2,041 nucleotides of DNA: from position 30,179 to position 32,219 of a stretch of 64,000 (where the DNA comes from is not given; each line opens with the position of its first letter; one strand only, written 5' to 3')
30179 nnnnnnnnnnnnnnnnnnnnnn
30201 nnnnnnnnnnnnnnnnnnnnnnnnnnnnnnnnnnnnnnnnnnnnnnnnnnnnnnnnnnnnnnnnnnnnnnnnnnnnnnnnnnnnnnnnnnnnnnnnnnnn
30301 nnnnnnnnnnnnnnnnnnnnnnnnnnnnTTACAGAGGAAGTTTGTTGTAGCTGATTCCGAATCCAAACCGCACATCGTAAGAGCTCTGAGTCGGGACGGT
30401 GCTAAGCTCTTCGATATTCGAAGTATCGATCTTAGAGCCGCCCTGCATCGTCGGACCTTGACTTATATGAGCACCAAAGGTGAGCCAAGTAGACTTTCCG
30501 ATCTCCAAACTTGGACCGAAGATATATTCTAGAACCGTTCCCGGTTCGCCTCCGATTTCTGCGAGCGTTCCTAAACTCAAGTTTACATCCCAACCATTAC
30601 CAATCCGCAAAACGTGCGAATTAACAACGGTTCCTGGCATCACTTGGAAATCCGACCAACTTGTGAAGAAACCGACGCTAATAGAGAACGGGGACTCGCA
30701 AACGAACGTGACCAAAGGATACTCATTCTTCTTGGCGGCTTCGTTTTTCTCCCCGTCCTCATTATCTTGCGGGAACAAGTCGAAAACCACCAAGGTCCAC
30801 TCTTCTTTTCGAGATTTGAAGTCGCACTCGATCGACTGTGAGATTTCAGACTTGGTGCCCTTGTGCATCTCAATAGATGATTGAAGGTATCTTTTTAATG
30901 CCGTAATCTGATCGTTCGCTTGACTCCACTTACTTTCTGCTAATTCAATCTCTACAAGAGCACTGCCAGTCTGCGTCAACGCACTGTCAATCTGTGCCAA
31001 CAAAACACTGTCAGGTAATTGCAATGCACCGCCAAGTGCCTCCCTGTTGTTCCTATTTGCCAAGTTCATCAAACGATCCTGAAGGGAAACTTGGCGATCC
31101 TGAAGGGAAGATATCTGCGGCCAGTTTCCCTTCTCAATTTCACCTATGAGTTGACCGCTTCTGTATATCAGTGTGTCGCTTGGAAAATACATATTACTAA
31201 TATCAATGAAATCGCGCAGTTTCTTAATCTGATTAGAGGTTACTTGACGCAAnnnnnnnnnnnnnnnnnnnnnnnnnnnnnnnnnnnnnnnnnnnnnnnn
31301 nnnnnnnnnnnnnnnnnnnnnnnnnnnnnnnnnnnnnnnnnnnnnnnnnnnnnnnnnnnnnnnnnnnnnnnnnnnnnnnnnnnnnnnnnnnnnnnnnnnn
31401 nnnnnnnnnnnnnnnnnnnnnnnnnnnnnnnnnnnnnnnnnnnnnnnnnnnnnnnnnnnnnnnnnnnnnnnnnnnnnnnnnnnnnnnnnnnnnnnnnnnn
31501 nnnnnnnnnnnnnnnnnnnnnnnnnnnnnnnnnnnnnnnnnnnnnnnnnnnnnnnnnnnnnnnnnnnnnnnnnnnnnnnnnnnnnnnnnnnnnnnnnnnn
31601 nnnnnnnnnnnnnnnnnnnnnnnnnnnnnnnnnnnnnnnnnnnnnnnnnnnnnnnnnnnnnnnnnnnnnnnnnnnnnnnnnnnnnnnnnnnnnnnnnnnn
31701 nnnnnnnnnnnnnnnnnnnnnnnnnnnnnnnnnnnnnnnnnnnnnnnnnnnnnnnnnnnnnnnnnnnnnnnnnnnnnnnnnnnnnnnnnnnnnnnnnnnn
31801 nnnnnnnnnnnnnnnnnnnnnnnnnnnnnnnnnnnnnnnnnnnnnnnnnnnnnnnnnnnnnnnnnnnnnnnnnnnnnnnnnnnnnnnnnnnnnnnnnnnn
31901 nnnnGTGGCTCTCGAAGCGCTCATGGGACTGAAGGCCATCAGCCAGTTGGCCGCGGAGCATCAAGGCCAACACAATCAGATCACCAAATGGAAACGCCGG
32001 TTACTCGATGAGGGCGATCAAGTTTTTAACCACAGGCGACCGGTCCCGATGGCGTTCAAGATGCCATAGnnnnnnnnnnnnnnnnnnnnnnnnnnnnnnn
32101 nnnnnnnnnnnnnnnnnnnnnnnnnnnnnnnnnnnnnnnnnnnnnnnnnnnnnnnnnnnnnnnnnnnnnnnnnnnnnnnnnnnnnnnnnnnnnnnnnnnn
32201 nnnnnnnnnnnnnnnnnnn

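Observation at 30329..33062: AT-rich orphan cargo genes sandwiched between IS3 remnants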

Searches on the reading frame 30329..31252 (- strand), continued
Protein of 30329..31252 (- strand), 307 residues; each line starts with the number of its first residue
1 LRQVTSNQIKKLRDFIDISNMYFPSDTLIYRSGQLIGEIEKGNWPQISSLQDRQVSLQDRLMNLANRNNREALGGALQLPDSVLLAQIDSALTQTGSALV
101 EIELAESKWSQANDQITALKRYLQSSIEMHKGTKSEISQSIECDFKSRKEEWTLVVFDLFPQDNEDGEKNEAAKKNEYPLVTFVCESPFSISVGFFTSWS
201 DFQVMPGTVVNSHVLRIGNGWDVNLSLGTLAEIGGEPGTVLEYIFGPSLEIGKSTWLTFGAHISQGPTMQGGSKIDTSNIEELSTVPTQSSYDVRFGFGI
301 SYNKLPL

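Call 58: find_encoding_contigs(protein=P0022, flank=6000, max_places=2)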
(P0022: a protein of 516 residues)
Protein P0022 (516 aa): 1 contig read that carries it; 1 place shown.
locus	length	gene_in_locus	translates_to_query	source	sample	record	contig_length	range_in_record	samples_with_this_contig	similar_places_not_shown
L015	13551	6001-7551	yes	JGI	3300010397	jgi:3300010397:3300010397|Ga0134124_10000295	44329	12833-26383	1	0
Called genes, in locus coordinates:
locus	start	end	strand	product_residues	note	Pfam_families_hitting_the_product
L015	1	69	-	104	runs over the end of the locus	-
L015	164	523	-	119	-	-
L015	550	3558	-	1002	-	PF00069:Pkinase, PF01636:APH (faint), PF07714:PK_Tyr_Ser-Thr, PF03109:ABC1 (weak), PF13428:TPR_14 (faint), PF17874:TPR_MalT (weak), PF13424:TPR_12, PF17874:TPR_MalT (weak), +7 more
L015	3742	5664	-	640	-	PF16697:Yop-YscD_cpl, PF00498:FHA, PF01590:GAF, PF13185:GAF_2, PF00158:Sigma54_activat, PF14532:Sigma54_activ_2, PF07728:AAA_5, PF25601:AAA_lid_14, +4 more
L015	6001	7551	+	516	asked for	-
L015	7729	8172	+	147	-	PF00702:Hydrolase (weak)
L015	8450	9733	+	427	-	-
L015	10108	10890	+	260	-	PF01547:SBP_bac_1, PF13531:SBP_bac_11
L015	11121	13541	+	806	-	PF12704:MacB_PCD, PF02687:FtsX, PF12704:MacB_PCD, PF02687:FtsX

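Call 71: find_related_loci(query=A6, collection=metagenome_contigs, flank=7000)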
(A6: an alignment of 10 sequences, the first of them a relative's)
Query A6 (664 aa) in metagenome_contigs; peptide patterns used: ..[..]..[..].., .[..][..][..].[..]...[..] (x = any residue, [..] = any of these).
74 stretches matched a pattern; 12 encode a relative of the query (tblastn E <= 1e-3); 12 distinct loci.
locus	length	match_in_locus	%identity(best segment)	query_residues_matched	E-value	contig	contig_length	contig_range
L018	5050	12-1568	57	139-664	0e+0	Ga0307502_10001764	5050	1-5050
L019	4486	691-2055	62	203-664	3e-180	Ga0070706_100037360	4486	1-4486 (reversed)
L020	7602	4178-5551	51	196-664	5e-139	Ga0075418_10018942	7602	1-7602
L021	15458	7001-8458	46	198-664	1e-120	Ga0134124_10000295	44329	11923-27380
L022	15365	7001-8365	44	198-664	1e-118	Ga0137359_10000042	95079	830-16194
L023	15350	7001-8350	43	211-664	2e-105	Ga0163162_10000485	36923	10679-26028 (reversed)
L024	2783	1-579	72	470-663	9e-91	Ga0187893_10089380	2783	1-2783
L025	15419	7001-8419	43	185-664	1e-117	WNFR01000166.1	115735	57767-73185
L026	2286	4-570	68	474-664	4e-81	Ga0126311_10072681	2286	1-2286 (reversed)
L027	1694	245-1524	57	201-664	1e-136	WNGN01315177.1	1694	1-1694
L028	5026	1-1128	32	298-663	1e-50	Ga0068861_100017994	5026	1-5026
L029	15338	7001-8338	31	221-663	3e-56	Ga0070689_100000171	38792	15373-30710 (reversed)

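Call 73: search_protein_families(library=pfam, proteins=[L018:1617-3260:+, L019:2599-3657:+, L020:24-2288:+, L020:2312-3457:+, L020:5622-7058:+, L022:1219-4845:+, L022:5004-6131:+, L022:8417-10480:-, L028:1170-3707:+, L023:5205-6860:+], max_evalue=0.0001)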
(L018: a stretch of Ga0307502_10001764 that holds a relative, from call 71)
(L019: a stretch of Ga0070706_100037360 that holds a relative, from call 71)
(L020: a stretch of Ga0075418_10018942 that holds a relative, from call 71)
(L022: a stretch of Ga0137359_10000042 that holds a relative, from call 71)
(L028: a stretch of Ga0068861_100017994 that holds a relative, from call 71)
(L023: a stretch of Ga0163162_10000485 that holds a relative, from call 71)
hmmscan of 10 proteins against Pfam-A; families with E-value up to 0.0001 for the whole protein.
L018:1617-3260:+ (547 aa): 0 families

L019:2599-3657:+ (352 aa): 1 family
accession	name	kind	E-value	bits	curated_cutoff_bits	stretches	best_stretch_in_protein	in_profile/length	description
PF25608.1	NAL1_N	-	5.3e-07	29.7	27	1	46-88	28-70/80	NARROW LEAF 1 N-terminal domain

L020:24-2288:+ (754 aa): 1 family
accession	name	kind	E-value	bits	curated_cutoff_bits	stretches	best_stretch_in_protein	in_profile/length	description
PF01103.29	Omp85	-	1.6e-09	38.2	24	1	587-750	144-323/325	Omp85 superfamily domain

L020:2312-3457:+ (381 aa): 0 families

L020:5622-7058:+ (478 aa): 1 family
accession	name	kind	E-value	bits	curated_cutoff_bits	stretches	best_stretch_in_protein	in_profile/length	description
PF00082.27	Peptidase_S8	-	5.3e-47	160.9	21.8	1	199-469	3-288/288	Subtilase family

L022:1219-4845:+ (1208 aa): 14 families
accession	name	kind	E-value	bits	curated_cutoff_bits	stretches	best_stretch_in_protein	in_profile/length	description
PF12770.12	CHAT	-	1.1e-59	202.6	24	1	917-1203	3-288/289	CHAT domain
PF00515.34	TPR_1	-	1.1e-23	82.4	27.8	1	214-245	3-34/34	Tetratricopeptide repeat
PF13424.12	TPR_12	-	6e-22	78.1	30.1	1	650-725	3-76/77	Tetratricopeptide repeat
PF07719.23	TPR_2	-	1.7e-21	74.9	27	1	213-245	2-34/34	Tetratricopeptide repeat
PF13428.12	TPR_14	-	6.9e-14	51.4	23.5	1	213-253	2-42/44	Tetratricopeptide repeat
PF13432.12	TPR_16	-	4.9e-12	46.5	32.7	1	217-261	2-46/65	Tetratricopeptide repeat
PF13181.12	TPR_8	-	5e-12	45.4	25.7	1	214-245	3-34/34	Tetratricopeptide repeat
PF13414.12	TPR_11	-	2.5e-11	43.5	26.8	1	219-260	1-42/42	TPR repeat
PF13176.12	TPR_7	-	3.7e-09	36.4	27.9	0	214-245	1-34/36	Tetratricopeptide repeat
PF13431.12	TPR_17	-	1.3e-08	34.8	24.4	0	235-261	2-28/34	Tetratricopeptide repeat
PF13174.12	TPR_6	-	5.8e-07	30.2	26.3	0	218-244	6-32/33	Tetratricopeptide repeat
PF13374.12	TPR_10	-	5.4e-06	26.7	27.5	0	694-725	2-33/42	Tetratricopeptide repeat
PF14559.12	TPR_19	-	6.7e-06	26.8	25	1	223-261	2-40/68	Tetratricopeptide repeat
PF23914.1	TPR_CcmH_CycH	-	3e-05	24.4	42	0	217-275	55-113/158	Cytochrome c-type biogenesis protein H TPR domain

L022:5004-6131:+ (375 aa): 0 families

L022:8417-10480:- (687 aa): 1 family
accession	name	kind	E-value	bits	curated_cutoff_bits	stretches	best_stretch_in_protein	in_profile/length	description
PF13442.11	Cytochrome_CBB3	-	2.7e-05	24.9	27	0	41-114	6-68/68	Cytochrome C oxidase, cbb3-type, subunit III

L028:1170-3707:+ (845 aa): 4 families
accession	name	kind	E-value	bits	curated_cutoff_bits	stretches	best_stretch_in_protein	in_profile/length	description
PF15902.12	Sortilin-Vps10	-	9.3e-29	100.9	33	3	706-812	2-114/446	Sortilin, neurotensin receptor 3,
PF02012.26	BNR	-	1.1e-13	49.4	27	0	361-371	1-11/12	BNR/Asp-box repeat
PF13088.12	BNR_2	-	9.7e-10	38.7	31.4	1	238-425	66-251/277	BNR repeat-like domain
PF14870.12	PSII_BNR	-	7.5e-06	25.8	27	0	755-809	85-139/303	Photosynthesis system II assembly factor YCF48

L023:5205-6860:+ (551 aa): 0 families

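Call 74: search_protein_families(library=pfam, proteins=[L025:249-3272:-, L025:3532-5448:-, L025:5735-6664:+, L025:8367-9107:+, L025:9292-10659:+, L029:1589-4750:+, L029:4791-5351:+, L029:5366-6127:+, L029:6161-8350:+, L029:8553-10844:+], max_evalue=0.0001)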
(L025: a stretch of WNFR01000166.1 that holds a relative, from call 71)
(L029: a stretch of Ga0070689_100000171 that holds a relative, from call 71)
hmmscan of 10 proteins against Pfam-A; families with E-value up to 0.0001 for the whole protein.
L025:249-3272:- (1007 aa): 17 families
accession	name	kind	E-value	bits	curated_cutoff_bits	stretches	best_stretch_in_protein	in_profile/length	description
PF00069.31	Pkinase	-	1.1e-49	169.6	31.7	1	18-274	1-253/263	Protein kinase domain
PF13424.12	TPR_12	-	2.1e-40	137.2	30.1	2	624-692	6-76/77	Tetratricopeptide repeat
PF07714.23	PK_Tyr_Ser-Thr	-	2.8e-35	122.3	23.1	1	21-273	4-249/258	Protein tyrosine and serine/threonine kinase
PF07719.23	TPR_2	-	2.4e-31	105.7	27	0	624-649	4-29/34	Tetratricopeptide repeat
PF00515.34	TPR_1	-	1.2e-28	98.2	27.8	1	624-649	4-29/34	Tetratricopeptide repeat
PF13181.12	TPR_8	-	9.7e-24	81.9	25.7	0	625-652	5-32/34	Tetratricopeptide repeat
PF13432.12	TPR_16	-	9.2e-15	55.2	32.7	1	627-687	3-57/65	Tetratricopeptide repeat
PF17874.7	TPR_MalT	-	8.1e-14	52.1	45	1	556-696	55-196/336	MalT-like TPR region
PF13176.12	TPR_7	-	2.2e-11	43.3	27.9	0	625-655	3-33/36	Tetratricopeptide repeat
PF13428.12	TPR_14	-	2.9e-10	40.2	23.5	0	468-508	2-42/44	Tetratricopeptide repeat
PF13414.12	TPR_11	-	4.5e-10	39.5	26.8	0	481-514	8-41/42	TPR repeat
PF14938.12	SNAP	-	1.8e-08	34.7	25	1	620-766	34-180/282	Soluble NSF attachment protein, SNAP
PF14559.12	TPR_19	-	2.9e-08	34.4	25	0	442-501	2-59/68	Tetratricopeptide repeat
PF13374.12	TPR_10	-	8.3e-07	29.3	27.5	0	627-659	8-40/42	Tetratricopeptide repeat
PF01636.29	APH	-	3.5e-06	27.4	23.2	0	133-164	167-199/239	Phosphotransferase enzyme family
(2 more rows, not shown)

L025:3532-5448:- (638 aa): 11 families
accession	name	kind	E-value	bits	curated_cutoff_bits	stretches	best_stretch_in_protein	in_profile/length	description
PF00158.32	Sigma54_activat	-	3.3e-70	235.6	20.2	1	328-493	2-167/168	Sigma-54 interaction domain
PF25601.1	AAA_lid_14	-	2.1e-27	95.2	27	1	499-576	1-78/87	AAA+ ATPase lid domain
PF14532.12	Sigma54_activ_2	-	2.1e-18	67.3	25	1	328-498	1-138/138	Sigma-54 interaction domain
PF00498.31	FHA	-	2.4e-17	63.6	20.7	1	24-87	1-67/67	FHA domain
PF16697.10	Yop-YscD_cpl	-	4e-15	56.3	33.2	1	7-95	2-92/94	Inner membrane component of T3SS, cytoplasmic domain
PF13185.12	GAF_2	-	6.9e-11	42.9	28.6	1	166-301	4-135/136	GAF domain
PF01590.32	GAF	-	1.9e-10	41.8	22.4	1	171-301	7-133/133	GAF domain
PF07728.20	AAA_5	-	6.3e-09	36.4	22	1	351-469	2-123/139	AAA domain (dynein-related subfamily)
PF00004.35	AAA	-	1.5e-06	29.1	21.2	1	351-469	1-110/131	ATPase family associated with various cellular activities (AAA)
PF02954.25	HTH_8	-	1.5e-06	28.2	22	1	595-625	7-37/42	Bacterial regulatory protein, Fis family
PF07724.20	AAA_2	-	1.8e-05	25.3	27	1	349-472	4-128/166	AAA domain (Cdc48 subfamily)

L025:5735-6664:+ (309 aa): 1 family
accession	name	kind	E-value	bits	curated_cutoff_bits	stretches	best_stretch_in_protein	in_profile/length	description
PF01510.30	Amidase_2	-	3.8e-07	30.9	26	1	151-297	7-131/131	N-acetylmuramoyl-L-alanine amidase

L025:8367-9107:+ (246 aa): 1 family
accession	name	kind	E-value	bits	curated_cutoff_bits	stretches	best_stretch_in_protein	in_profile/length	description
PF10030.15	DUF2272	-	1.3e-17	64.7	27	1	105-233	45-174/191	Uncharacterized protein conserved in bacteria (DUF2272)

L025:9292-10659:+ (455 aa): 1 family
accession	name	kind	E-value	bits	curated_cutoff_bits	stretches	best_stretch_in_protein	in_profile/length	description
PF00082.27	Peptidase_S8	-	2.4e-31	109.6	21.8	1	130-390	1-261/288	Subtilase family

L029:1589-4750:+ (1053 aa): 13 families
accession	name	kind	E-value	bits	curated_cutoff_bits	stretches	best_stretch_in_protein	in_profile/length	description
PF12770.12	CHAT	-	3.1e-61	207.8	24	1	689-1003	5-289/289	CHAT domain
PF13424.12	TPR_12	-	4.9e-36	123.2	30.1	4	351-414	9-74/77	Tetratricopeptide repeat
PF07719.23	TPR_2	-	4.6e-21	73.6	27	0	306-331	2-27/34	Tetratricopeptide repeat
PF00515.34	TPR_1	-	1.1e-16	60.3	27.8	0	425-453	1-29/34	Tetratricopeptide repeat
PF13181.12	TPR_8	-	2.7e-16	58.7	25.7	0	427-456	3-32/34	Tetratricopeptide repeat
PF17874.7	TPR_MalT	-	3.5e-14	53.3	45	1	350-584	45-280/336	MalT-like TPR region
PF13432.12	TPR_16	-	1.4e-13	51.5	32.7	0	288-331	16-57/65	Tetratricopeptide repeat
PF13374.12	TPR_10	-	1.3e-12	47.7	27.5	0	430-460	7-37/42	Tetratricopeptide repeat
PF13428.12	TPR_14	-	5.8e-10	39.3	23.5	0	351-375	7-31/44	Tetratricopeptide repeat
PF14938.12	SNAP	-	7.5e-10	39.2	25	0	197-331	47-181/282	Soluble NSF attachment protein, SNAP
PF13176.12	TPR_7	-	1.8e-09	37.4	27.9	0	349-379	3-33/36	Tetratricopeptide repeat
PF14559.12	TPR_19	-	2.3e-05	25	25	0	356-410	2-50/68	Tetratricopeptide repeat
PF07721.20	TPR_4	-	4.3e-05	24.2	27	0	350-369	6-25/26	Tetratricopeptide repeat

L029:4791-5351:+ (186 aa): 0 families

L029:5366-6127:+ (253 aa): 0 families

L029:6161-8350:+ (729 aa): 0 families

L029:8553-10844:+ (763 aa): 3 families
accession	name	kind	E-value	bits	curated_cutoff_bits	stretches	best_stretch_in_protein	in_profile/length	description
PF03176.21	MMPL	-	2.2e-29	102.9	20.5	2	154-376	77-308/333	MMPL family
PF02460.24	Patched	-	1.1e-10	41.9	23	1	240-368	28-156/156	Patched SSD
PF12349.14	Sterol-sensing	-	3.8e-08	33.8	22.3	1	244-368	10-135/153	Sterol-sensing domain of SREBP cleavage-activation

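Call 82: search_dna_similar(query=P0002, collection=plasmids, mode=protein, max_rows=12)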
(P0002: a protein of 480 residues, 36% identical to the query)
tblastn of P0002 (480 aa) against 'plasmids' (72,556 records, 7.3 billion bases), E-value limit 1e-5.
No match.

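Call 99: search_protein_families(library=pfam, alignment_id=A3, max_evalue=5)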
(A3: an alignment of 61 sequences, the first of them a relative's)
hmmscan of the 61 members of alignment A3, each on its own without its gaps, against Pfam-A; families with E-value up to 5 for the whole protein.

A. member 1, P0002 (480 aa): 0 families

B. families by the number of members that match (of 61 scanned): 200 families (the first 25 are shown)
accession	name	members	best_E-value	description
PF04513.17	Baculo_PEP_C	7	0.00094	Baculovirus polyhedron envelope protein, PEP, C terminus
PF01920.25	Prefoldin_2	4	0.0069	Prefoldin subunit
PF13851.11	GAS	4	0.014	Growth-arrest specific micro-tubule binding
PF09177.16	STX6_10_61_N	4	0.02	Syntaxin 6/10/61, N-terminal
PF07889.17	DUF1664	4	0.035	Protein of unknown function (DUF1664)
PF03961.19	FapA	4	0.037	Flagellar Assembly Protein A beta solenoid domain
PF05531.17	NPV_P10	4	0.13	Nucleopolyhedrovirus P10 protein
PF16326.10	ABC_tran_CTD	3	0.0018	ABC transporter C-terminal domain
PF14362.11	DUF4407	3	0.0078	Domain of unknown function (DUF4407)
PF06009.19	Laminin_II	3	0.0099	Laminin Domain II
PF06103.16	DUF948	3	0.072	Bacterial protein of unknown function (DUF948)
PF05227.19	CHASE3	3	0.14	CHASE3 domain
PF00038.26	Filament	3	0.19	Intermediate filament protein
PF08286.16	Spc24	3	0.23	Spc24 subunit of Ndc80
PF02465.23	FliD_N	3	0.73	Flagellar hook-associated protein 2 N-terminus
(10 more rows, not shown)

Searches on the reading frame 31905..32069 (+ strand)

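Call 3: search_protein_families(library=pfam, proteins=[window:31905-32069:+], max_evalue=0.1)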
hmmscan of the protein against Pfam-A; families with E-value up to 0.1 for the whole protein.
window:31905-32069:+ (54 aa): 3 families
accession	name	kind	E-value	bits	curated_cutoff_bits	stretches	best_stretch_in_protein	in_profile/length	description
PF01527.26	HTH_Tnp_1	-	0.0036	17.9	24.1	1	10-49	24-63/75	Transposase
PF04751.20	DarP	-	0.018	15.4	26.3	1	9-42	78-111/153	Dual-action ribosomal maturation protein DarP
PF05064.18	Nsp1_C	-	0.038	14.3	24.1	1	13-41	30-58/114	Nsp1-like C-terminal region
